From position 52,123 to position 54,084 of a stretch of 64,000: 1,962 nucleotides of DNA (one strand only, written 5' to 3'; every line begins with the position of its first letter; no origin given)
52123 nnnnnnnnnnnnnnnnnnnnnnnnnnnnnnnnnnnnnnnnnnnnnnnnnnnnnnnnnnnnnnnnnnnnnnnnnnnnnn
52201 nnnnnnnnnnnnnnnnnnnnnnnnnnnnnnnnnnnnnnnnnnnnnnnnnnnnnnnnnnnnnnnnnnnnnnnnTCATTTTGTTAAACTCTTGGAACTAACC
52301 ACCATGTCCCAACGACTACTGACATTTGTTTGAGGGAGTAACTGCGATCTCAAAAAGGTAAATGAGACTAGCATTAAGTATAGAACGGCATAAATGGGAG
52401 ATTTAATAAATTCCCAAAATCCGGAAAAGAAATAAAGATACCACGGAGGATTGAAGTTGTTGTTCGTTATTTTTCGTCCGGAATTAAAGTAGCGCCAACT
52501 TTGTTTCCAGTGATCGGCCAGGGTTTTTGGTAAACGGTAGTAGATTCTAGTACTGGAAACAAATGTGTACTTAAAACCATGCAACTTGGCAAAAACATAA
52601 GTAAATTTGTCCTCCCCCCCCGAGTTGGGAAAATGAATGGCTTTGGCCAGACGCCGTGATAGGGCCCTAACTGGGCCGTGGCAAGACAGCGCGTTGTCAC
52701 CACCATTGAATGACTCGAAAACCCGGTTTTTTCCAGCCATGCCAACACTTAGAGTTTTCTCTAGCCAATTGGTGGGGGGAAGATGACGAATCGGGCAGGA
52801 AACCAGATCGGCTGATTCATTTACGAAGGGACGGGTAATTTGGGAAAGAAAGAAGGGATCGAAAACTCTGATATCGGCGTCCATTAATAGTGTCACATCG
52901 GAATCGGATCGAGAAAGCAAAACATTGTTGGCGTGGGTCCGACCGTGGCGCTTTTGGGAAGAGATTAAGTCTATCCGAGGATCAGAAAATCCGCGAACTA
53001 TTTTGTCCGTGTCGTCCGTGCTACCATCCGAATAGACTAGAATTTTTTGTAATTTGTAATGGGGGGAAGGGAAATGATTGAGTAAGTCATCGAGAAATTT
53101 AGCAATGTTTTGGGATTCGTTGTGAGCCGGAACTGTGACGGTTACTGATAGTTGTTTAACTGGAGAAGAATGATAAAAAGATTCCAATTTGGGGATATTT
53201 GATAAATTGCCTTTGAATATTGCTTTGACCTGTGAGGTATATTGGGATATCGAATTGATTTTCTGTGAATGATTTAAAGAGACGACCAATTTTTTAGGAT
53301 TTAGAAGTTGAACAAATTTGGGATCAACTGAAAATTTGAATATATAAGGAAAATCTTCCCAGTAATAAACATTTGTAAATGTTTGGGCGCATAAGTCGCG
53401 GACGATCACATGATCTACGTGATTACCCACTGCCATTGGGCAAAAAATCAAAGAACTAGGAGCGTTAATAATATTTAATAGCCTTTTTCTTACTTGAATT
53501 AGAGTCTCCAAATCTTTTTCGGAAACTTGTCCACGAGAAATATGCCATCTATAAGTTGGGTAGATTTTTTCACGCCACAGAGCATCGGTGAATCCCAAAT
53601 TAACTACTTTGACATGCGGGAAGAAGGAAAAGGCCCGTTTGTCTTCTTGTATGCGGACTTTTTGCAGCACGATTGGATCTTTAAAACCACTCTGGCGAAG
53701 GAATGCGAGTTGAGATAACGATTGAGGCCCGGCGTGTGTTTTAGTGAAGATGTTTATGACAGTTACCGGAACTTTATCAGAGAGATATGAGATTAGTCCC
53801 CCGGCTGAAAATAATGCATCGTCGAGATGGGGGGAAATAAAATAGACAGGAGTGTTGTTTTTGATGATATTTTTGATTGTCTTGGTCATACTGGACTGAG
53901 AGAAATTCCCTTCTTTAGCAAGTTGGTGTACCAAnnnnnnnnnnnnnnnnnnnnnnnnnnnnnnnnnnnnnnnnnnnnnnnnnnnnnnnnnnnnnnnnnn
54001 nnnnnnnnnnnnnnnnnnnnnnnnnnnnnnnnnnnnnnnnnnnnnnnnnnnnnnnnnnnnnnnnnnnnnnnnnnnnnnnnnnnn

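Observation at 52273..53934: PIG-L/LmbE deacetylase fused to a GT2 glycosyltransferase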

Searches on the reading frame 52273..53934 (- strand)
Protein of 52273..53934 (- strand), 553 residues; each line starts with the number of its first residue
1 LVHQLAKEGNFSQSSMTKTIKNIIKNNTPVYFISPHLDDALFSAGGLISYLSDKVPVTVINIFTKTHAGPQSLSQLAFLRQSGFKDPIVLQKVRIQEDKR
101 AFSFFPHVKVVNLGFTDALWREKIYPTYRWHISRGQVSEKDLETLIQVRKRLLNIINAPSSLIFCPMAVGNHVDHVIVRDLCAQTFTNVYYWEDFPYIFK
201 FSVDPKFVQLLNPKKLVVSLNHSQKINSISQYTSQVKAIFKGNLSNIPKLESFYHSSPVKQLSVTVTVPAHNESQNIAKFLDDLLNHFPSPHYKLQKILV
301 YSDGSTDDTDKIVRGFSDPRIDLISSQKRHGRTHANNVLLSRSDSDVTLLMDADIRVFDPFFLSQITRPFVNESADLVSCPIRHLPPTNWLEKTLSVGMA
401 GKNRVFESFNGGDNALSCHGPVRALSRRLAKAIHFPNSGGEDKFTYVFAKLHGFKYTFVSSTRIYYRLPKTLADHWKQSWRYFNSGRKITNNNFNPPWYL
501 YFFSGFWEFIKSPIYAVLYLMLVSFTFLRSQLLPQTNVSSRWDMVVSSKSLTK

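Call 5: search_protein_families(library=pfam, proteins=[window:52273-53934:-], max_evalue=0.01)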
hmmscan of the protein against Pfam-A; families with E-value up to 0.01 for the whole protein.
window:52273-53934:- (553 aa): 5 families
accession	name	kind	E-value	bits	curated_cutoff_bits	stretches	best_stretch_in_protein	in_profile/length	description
PF00535.33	Glycos_transf_2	-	5.2e-18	66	23.3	1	265-431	1-165/168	Glycosyl transferase family 2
PF13641.12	Glyco_tranf_2_3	-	2.6e-11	44.4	27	1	264-481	3-226/230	Glycosyltransferase like family 2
PF02585.22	PIG-L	-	4.3e-10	40.6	28.2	1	32-184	2-127/129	GlcNAc-PI de-N-acetylase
PF13632.12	Glyco_trans_2_3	-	2.1e-08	34.7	27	1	349-524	3-178/198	Glycosyl transferase family group 2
PF13704.12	Glyco_tranf_2_4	-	0.0054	17.6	27.5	0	288-354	10-81/98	Glycosyl transferase family 2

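Call 6: search_protein_families(library=ncbifam, proteins=[window:52273-53934:-], max_evalue=0.01)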
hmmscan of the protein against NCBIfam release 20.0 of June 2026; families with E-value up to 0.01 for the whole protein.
window:52273-53934:- (553 aa): 12 families
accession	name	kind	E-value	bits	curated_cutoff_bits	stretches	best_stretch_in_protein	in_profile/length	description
TIGR03937.1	PgaC_IcaA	equivalog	9.6e-11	41.3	422.3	1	261-359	44-139/407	poly-beta-1,6-N-acetyl-D-glucosamine synthase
TIGR04283.1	glyco_like_mftF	equivalog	4.6e-08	32.9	182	1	265-418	2-143/221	TIGR04283 family arsenosugar biosynthesis glycosyltransferase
TIGR03965.1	mycofact_glyco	equivalog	1.3e-07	30.9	280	1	261-392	73-202/467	mycofactocin biosynthesis glycosyltransferase MftF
NF010496.0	PRK13915.1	equivalog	1.7e-06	27.4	262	1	260-377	29-150/307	glucosyl-3-phosphoglycerate synthase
NF045692.1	OglycostaseCruG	equivalog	3.7e-06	26.1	600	1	260-382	39-164/386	2'-O-glycosyltransferase CruG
NF047588.1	GlcsyltransPgfSStrep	equivalog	8.8e-06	25.1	500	1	263-379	2-118/308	glycosyltransferase PgfS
NF041875.1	EPS_EpsD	equivalog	5.3e-05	22.8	370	1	265-379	2-113/325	exopolysaccharide biosynthesis glycosyltransferase EpsD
TIGR04182.1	glyco_TIGR04182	equivalog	0.00042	19.8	325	1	264-378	2-105/293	S-layer glycoprotein N-glycosyltransferase AglJ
NF047683.1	TeichurnBiosyTuaG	equivalog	0.00043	20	400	1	262-354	6-96/252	teichuronic acid biosynthesis protein TuaG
NF007482.0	PRK10073.1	equivalog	0.0011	18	423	1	263-362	7-103/334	glycosyltransferase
TIGR04242.1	nodulat_NodC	equivalog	0.0034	16.4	550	1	260-356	46-143/395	chitooligosaccharide synthase NodC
TIGR03469.1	HpnB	hypoth_equivalog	0.0059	15.7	379.25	0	262-383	44-173/386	hopene-associated glycosyltransferase HpnB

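Call 7: find_homologous_proteins(query=window:52276-53889:-)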
Query seq(538 aa) (538 aa): 48 proteins with E <= 0.001 among 7168 candidates.
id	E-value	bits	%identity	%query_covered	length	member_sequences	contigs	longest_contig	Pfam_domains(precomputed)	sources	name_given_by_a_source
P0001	2.6e-279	945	100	77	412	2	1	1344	PF13632.13,PF13641.13,PF00535.33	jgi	-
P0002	7.2e-112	393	40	100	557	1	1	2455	PF02585.23,PF13641.13,PF00535.33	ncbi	-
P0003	1.9e-100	355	36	100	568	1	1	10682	PF02585.23,PF13641.13,PF00535.33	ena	-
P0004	4.9e-97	344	37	100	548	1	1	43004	PF02585.23,PF13641.13,PF00535.33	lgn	-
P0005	1.8e-90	322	34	99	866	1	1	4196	PF13632.13,PF02585.23,PF13641.13,PF00534.27,PF00535.33,PF13692.13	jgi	-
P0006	7.2e-90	320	36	100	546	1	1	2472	PF02585.23,PF13641.13,PF00535.33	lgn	-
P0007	1.6e-71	260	33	89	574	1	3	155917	PF02585.23,PF10111.15,PF13641.13,PF00535.33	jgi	jgi:glycosyltransferase involved in cell wall biosynthesis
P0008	5.8e-70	255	32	97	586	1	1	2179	PF02585.23,PF13641.13,PF00535.33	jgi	-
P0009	2.1e-69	253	31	86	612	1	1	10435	PF02585.23,PF10111.15,PF13641.13,PF00535.33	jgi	jgi:glycosyltransferase involved in cell wall biosynthesis/LmbE family N-acetylglucosaminyl deacetyl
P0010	2.8e-65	239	32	85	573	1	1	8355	PF02585.23,PF13641.13,PF00535.33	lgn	-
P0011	1.5e-50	190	43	44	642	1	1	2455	PF02585.23,PF00534.27,PF13579.13,PF13439.13,PF20706.4,PF13692.13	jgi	jgi:glycosyltransferase involved in cell wall biosynthesis/LmbE family N-acetylglucosaminyl deacetyl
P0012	2.5e-50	190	41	43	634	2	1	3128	PF02585.23,PF00534.27,PF13439.13,PF20706.4,PF13692.13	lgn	-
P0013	2.2e-49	187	35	54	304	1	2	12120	PF13632.13,PF13641.13,PF00535.33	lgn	-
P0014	1.4e-47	181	43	44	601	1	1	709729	PF02585.23,PF13480.14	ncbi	-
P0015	4.1e-47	179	42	44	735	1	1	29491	PF02585.23,PF01636.30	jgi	jgi:LmbE family N-acetylglucosaminyl deacetylase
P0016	1.2e-44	171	34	55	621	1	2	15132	PF04230.20,PF02585.23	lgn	-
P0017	1.9e-44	170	39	44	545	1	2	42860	PF02585.23,PF01636.30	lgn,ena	-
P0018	1.0e-43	168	40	42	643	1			PF02585.23,PF13480.14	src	-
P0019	8.0e-43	165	39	43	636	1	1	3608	PF02585.23,PF00534.27,PF13439.13,PF20706.4,PF13692.13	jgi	jgi:glycosyltransferase involved in cell wall biosynthesis/LmbE family N-acetylglucosaminyl deacetyl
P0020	7.5e-42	162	36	57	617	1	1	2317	PF02585.23,PF13480.14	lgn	-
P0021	1.1e-41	161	39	44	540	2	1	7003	PF02585.23,PF01636.30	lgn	-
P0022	1.5e-41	161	37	45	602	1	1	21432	PF02585.23,PF13480.14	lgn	-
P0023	3.2e-41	160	38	43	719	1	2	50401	PF02585.23,PF01636.30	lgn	-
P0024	1.5e-39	154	37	44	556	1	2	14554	PF02585.23,PF01636.30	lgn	-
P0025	9.6e-39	151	37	45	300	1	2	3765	PF02585.23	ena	-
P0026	5.6e-38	149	36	42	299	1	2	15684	PF13632.13,PF13641.13,PF00535.33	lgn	-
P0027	1.3e-37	148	37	45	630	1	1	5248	PF02585.23,PF00534.27,PF13439.13,PF13692.13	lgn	-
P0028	6.6e-37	145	36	42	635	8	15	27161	PF02585.23,PF00534.27,PF13579.13,PF13439.13,PF20706.4,PF13692.13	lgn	-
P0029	1.0e-34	138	36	41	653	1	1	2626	PF02585.23,PF00534.27,PF13439.13,PF20706.4,PF13692.13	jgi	jgi:glycosyltransferase involved in cell wall biosynthesis/LmbE family N-acetylglucosaminyl deacetyl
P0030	2.2e-34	137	31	45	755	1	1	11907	PF02585.23,PF01636.30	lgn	-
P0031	3.4e-34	136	35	43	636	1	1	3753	PF02585.23,PF00534.27,PF13579.13,PF13439.13,PF20706.4,PF13692.13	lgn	-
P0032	2.8e-33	133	37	42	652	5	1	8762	PF02585.23,PF00534.27,PF13439.13,PF13692.13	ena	-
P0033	4.0e-33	133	35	41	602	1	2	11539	PF02585.23,PF13480.14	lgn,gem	-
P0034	8.7e-33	132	36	33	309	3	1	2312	PF02585.23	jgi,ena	-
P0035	5.7e-32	129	36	46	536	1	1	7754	PF02585.23,PF01636.30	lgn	-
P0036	7.9e-32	129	34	45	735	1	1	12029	PF02585.23,PF01636.30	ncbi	-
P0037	3.0e-30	123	38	34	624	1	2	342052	PF02585.23,PF00534.27,PF13439.13,PF20706.4,PF13692.13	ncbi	-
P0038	1.8e-29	121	30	43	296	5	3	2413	PF02585.23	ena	-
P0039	1.1e-27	115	38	34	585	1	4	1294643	PF02585.23,PF01636.30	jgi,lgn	jgi:LmbE family N-acetylglucosaminyl deacetylase/thiamine kinase-like enzyme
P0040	1.3e-27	115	36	41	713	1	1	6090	PF02585.23,PF01636.30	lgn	-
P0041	2.5e-24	104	30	44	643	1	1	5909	PF02585.23,PF13480.14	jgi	jgi:CelD/BcsL family acetyltransferase involved in cellulose biosynthesis/LmbE family N-acetylglucos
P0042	1.3e-23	102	36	36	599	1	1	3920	PF02585.23,PF00534.27,PF13439.13,PF20706.4,PF13692.13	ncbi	ncbi:MAG: hypothetical protein RL681_851, partial [Candidatus Parcubacteria bacterium]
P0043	3.6e-12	64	31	34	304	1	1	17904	PF02585.23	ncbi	-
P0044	1.7e-10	58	29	20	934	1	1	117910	PF13632.13,PF10111.15,PF13641.13,PF00535.33,PF02709.21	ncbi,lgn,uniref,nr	ncbi:glycosyltransferase [Rhodopila globiformis]|uniref:Glycosyltransferase 2-like domain-containing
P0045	2.2e-8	51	33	31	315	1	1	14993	PF02585.23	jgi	jgi:LmbE family N-acetylglucosaminyl deacetylase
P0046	9.7e-8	49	27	43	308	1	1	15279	PF02585.23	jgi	jgi:LmbE family N-acetylglucosaminyl deacetylase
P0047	3.5e-5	41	22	40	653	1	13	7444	PF10111.15,PF13506.14,PF13641.13,PF11316.15,PF00535.33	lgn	-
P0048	7.0e-4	36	35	18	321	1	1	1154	PF10111.15,PF13641.13,PF00535.33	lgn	-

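Call 13: find_encoding_contigs(protein=P0004, flank=10000, max_places=2)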
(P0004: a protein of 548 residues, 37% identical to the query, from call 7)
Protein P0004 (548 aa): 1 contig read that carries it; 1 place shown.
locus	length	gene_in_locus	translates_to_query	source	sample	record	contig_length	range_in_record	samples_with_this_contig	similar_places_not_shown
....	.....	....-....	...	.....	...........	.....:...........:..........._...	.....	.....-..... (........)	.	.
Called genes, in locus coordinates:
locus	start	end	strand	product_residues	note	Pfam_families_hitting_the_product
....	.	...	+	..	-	?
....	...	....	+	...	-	-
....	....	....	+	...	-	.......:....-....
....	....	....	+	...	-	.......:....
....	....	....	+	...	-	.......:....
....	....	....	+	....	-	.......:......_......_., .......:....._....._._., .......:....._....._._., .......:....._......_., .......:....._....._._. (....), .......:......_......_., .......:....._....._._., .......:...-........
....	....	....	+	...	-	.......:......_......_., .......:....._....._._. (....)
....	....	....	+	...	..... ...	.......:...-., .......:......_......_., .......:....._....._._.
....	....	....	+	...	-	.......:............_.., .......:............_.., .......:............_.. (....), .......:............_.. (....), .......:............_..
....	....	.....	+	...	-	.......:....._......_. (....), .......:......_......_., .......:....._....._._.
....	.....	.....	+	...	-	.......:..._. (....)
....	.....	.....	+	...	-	-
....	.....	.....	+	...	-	-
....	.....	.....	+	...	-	-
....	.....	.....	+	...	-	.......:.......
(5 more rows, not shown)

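Call 14: find_encoding_contigs(protein=P0007, flank=10000, max_places=2)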
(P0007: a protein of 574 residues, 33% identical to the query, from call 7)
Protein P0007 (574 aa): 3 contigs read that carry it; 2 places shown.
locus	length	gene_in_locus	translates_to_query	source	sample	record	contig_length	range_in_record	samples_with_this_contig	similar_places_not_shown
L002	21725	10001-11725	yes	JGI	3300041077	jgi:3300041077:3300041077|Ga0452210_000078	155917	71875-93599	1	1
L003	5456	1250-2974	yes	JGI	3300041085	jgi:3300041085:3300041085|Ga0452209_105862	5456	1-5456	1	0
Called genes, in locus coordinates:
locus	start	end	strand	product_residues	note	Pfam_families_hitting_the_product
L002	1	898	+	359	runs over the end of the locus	PF00483:NTP_transferase, PF12804:NTP_transf_3, PF25084:LbH_EIF2B (weak), PF25087:GMPPB_C (weak)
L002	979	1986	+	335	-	PF01073:3Beta_HSD, PF01370:Epimerase, PF02719:Polysacc_synt_2, PF04321:RmlD_sub_bind, PF07993:NAD_binding_4, PF13460:NAD_binding_10 (weak), PF16363:GDP_Man_Dehyd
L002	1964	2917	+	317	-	PF01370:Epimerase, PF02719:Polysacc_synt_2, PF04321:RmlD_sub_bind, PF16363:GDP_Man_Dehyd (weak), PF07993:NAD_binding_4 (weak)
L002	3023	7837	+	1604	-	PF00535:Glycos_transf_2, PF13641:Glyco_tranf_2_3, PF13632:Glyco_trans_2_3, PF13439:Glyco_transf_4, PF13579:Glyco_trans_4_4 (weak), PF00534:Glycos_transf_1, PF20706:GT4-conflict, PF13692:Glyco_trans_1_4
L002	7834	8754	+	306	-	PF00535:Glycos_transf_2, PF13641:Glyco_tranf_2_3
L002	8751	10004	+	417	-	PF13439:Glyco_transf_4, PF13579:Glyco_trans_4_4 (weak), PF00534:Glycos_transf_1, PF13692:Glyco_trans_1_4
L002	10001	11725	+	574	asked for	PF02585:PIG-L, PF00535:Glycos_transf_2, PF10111:Glyco_tranf_2_2 (weak), PF13641:Glyco_tranf_2_3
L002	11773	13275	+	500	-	-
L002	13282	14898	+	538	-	-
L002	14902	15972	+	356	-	-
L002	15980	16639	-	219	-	PF01746:tRNA_m1G_MT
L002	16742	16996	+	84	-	-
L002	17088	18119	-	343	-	PF21088:MS_channel_1st (weak), PF00924:MS_channel_2nd, PF21082:MS_channel_3rd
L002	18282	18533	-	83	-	-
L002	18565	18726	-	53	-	-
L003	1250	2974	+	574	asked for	PF02585:PIG-L, PF00535:Glycos_transf_2, PF10111:Glyco_tranf_2_2 (weak), PF13641:Glyco_tranf_2_3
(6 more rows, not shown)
